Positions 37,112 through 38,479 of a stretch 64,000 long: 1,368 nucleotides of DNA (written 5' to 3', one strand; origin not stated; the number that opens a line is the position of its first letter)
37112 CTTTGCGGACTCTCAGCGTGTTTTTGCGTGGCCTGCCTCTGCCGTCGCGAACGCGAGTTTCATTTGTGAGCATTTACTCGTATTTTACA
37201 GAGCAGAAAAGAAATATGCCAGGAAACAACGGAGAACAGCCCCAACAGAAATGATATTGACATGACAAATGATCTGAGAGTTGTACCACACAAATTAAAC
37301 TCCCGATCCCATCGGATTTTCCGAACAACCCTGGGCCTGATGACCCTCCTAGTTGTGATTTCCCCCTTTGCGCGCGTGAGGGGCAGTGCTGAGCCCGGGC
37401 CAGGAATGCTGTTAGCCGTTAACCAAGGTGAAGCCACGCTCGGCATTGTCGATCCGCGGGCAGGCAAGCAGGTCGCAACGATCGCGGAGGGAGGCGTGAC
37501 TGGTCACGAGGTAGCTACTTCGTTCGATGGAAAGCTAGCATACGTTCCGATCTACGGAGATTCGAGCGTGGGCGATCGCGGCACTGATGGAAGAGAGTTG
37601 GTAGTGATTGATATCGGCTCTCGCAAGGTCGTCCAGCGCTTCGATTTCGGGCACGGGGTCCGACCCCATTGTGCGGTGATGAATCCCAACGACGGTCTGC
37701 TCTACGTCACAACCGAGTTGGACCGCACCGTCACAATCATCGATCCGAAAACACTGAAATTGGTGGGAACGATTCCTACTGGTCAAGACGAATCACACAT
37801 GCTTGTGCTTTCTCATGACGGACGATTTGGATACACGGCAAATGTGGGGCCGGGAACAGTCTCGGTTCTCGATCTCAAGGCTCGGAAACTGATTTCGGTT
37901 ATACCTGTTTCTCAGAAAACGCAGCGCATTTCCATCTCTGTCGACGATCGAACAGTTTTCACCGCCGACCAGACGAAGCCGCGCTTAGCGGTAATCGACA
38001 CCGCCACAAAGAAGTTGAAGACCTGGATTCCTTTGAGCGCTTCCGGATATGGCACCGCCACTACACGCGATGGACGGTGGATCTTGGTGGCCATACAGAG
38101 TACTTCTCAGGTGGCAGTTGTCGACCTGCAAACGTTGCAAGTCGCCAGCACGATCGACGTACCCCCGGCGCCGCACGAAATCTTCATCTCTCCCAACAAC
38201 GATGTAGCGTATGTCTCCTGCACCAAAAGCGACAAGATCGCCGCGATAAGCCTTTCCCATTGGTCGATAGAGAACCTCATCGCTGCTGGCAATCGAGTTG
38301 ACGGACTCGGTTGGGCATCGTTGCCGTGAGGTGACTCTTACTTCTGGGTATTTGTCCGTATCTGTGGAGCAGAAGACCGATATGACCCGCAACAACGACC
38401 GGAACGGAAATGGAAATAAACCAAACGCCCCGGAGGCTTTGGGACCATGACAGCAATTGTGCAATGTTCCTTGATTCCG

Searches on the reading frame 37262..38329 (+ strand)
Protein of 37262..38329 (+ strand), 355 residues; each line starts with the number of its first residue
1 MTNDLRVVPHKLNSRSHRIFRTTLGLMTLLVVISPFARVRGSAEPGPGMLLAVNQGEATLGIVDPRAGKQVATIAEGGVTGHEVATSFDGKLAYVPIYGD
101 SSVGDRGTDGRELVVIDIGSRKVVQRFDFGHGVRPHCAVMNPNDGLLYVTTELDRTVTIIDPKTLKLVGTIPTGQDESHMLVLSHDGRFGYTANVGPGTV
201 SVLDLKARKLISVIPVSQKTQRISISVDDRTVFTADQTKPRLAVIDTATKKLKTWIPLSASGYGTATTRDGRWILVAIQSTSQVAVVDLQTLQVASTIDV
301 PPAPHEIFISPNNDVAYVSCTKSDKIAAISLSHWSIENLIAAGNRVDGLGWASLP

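Call 81: search_protein_families(library=pfam, proteins=[window:37262-38329:+], max_evalue=0.00001)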
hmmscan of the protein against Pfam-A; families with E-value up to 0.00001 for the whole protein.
window:37262-38329:+ (355 aa): 7 families
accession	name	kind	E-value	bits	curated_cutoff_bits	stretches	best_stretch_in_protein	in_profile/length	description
PF02239.22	Cytochrom_D1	-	5.2e-16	58.6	25.5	2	146-257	6-116/368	Cytochrome D1 heme domain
PF10282.15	Lactonase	-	3.4e-09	36.8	21.7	1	124-246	182-319/344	Lactonase, 7-bladed beta-propeller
PF21783.3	YNCE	-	5.2e-09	36.3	27.1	0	268-346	250-328/339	YNCE-like beta-propeller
PF25174.1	Beta-prop_THOC3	-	1e-08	35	305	0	51-251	62-246/272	THOC3 beta-propeller domain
PF16819.11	DUF5074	-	6e-07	29.3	27.2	0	113-302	74-225/353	Domain of unknown function (DUF5074)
PF13360.13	PQQ_2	-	7.5e-07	29.5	27.6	0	200-294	5-95/233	Outer membrane protein assembly factor BamB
PF24814.1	WD40_Prp19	-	7e-06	25.7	320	0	115-234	117-235/281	Prp19 WD40 domain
